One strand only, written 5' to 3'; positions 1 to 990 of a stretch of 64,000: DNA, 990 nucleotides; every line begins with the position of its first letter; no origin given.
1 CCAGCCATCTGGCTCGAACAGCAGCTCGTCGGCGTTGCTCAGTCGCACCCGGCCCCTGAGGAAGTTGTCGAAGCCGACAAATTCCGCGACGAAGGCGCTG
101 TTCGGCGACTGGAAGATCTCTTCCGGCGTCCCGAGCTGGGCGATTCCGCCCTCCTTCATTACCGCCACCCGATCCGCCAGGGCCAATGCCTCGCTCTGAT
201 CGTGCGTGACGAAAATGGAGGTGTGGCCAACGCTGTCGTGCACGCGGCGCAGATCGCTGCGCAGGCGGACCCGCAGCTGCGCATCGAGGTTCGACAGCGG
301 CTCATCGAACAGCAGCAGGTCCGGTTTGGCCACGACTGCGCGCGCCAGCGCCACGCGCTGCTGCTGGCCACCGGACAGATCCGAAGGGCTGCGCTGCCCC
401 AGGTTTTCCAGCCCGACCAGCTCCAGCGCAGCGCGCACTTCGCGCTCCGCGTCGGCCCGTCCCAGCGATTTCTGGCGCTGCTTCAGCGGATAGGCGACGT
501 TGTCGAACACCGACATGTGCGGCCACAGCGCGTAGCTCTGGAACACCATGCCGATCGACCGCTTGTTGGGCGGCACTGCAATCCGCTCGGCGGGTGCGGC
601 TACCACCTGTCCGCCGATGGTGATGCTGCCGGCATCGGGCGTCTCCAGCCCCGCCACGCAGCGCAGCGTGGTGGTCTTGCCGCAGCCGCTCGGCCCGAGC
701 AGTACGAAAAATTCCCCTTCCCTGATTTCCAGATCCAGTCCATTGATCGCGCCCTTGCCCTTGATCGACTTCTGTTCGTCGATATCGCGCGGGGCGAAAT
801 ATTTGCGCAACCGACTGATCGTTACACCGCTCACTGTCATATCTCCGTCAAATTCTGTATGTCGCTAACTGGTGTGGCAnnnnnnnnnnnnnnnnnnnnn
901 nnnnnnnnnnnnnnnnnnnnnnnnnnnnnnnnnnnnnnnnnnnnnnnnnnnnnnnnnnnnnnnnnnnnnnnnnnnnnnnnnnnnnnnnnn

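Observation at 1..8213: Unusual operon: TonB-dependent receptor, DszB-like protein, class II aldolase, SsuD-family monooxygenase and Fbp-type ABC importer (possible new organosulfur scavenging route)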

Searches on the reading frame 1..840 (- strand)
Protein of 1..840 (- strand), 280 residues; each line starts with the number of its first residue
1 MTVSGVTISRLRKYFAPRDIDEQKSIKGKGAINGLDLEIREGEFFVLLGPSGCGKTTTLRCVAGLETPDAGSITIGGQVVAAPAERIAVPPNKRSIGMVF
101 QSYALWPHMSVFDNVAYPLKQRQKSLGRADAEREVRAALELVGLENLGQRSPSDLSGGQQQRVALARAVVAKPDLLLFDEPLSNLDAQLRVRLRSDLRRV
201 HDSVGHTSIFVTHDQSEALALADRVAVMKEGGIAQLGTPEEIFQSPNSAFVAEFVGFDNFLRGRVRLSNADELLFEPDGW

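Call 3: search_protein_families(library=pfam, proteins=[window:1-840:-], max_evalue=0.01)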
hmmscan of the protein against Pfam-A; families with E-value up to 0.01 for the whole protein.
window:1-840:- (280 aa): 5 families
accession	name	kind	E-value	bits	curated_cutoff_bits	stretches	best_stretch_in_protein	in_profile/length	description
PF00005.33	ABC_tran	-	1.3e-35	123.4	25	1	33-182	2-136/137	ABC transporter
PF13304.12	AAA_21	-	6e-07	30.2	27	1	129-214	220-299/304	AAA domain, putative AbiEii toxin, Type IV TA system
PF13191.12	AAA_16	-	0.0012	19.8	32.6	1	40-149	20-104/167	AAA ATPase domain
PF03215.21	Rad17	-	0.0052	17.2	23.8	1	34-63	37-66/186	Rad17 P-loop domain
PF13401.12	AAA_22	-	0.0083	16.9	27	0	42-66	5-29/130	AAA domain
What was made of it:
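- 1..840 (-): ABC importer ATPase, N-terminal 280 aa; the gene runs off the left edge of the window. ABC_tran (call 3).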

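Call 4: search_protein_families(library=ncbifam, proteins=[window:1-840:-], max_evalue=0.01)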
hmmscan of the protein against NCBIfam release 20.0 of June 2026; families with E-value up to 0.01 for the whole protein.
window:1-840:- (280 aa): 189 families (the best 25 are shown)
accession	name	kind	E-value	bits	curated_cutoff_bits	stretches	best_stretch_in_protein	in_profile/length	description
TIGR03265.1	PhnT2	equivalog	7.4e-94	314.9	457.7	1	23-266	11-246/353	putative 2-aminoethylphosphonate ABC transporter ATP-binding protein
NF006987.0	PRK09452.1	equivalog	2.7e-90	302.8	482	1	23-269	24-262/378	spermidine/putrescine ABC transporter ATP-binding protein PotA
NF008653.0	PRK11650.1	subfamily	2.8e-90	303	432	1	28-265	16-247/357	sn-glycerol-3-phosphate ABC transporter ATP-binding protein UgpC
TIGR01187.1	potA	subfamily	9.3e-88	294.4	355.6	1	47-265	1-211/325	polyamine ABC transporter ATP-binding protein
NF040933.2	ABC_arch_GlcV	equivalog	2e-85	286.8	450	1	29-267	19-254/357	glucose ABC transporter ATP-binding protein GlcV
NF043075.1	MMSYN1_0197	equivalog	1.1e-82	277.7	550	1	23-264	9-242/341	spermidine/putrescine ABC transporter ATP-binding protein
NF008513.0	PRK11432.1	equivalog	3.6e-80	269.5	496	1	28-266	18-248/351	ferric ABC transporter ATP-binding protein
NF040840.2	tungstate_WtpC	equivalog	3.5e-78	263.3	440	1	32-268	16-244/347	tungstate ABC transporter ATP-binding protein WtpC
TIGR03258.1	PhnT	equivalog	1.4e-77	261.2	499.15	1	28-266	20-252/359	2-aminoethylphosphonate ABC transport system ATP-binding subunit PhnT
NF008233.0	PRK11000.1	equivalog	1.5e-76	257.6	568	1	33-270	20-251/369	maltose/maltodextrin ABC transporter ATP-binding protein MalK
TIGR00968.1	3a0106s01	subfamily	2.2e-76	256.5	342.75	1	29-259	13-235/237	sulfate ABC transporter ATP-binding protein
NF008105.0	PRK10851.1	equivalog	7.3e-73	245.3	502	1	24-268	10-250/362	sulfate/thiosulfate ABC transporter ATP-binding protein CysA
NF008621.0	PRK11607.1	equivalog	3.4e-72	243.3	613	1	23-278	26-273/377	putrescine ABC transporter ATP-binding subunit PotG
TIGR01186.1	proV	subfamily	1e-67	228.9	326.6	1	28-258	5-233/363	betaine/proline/choline family ABC transporter ATP-binding protein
TIGR02142.1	modC_ABC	equivalog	1e-58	199.3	285.05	1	36-249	17-226/353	molybdenum ABC transporter ATP-binding protein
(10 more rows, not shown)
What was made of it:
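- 1..840 (-): The best NCBIfam hits are PhnT2 and PotA (call 4).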
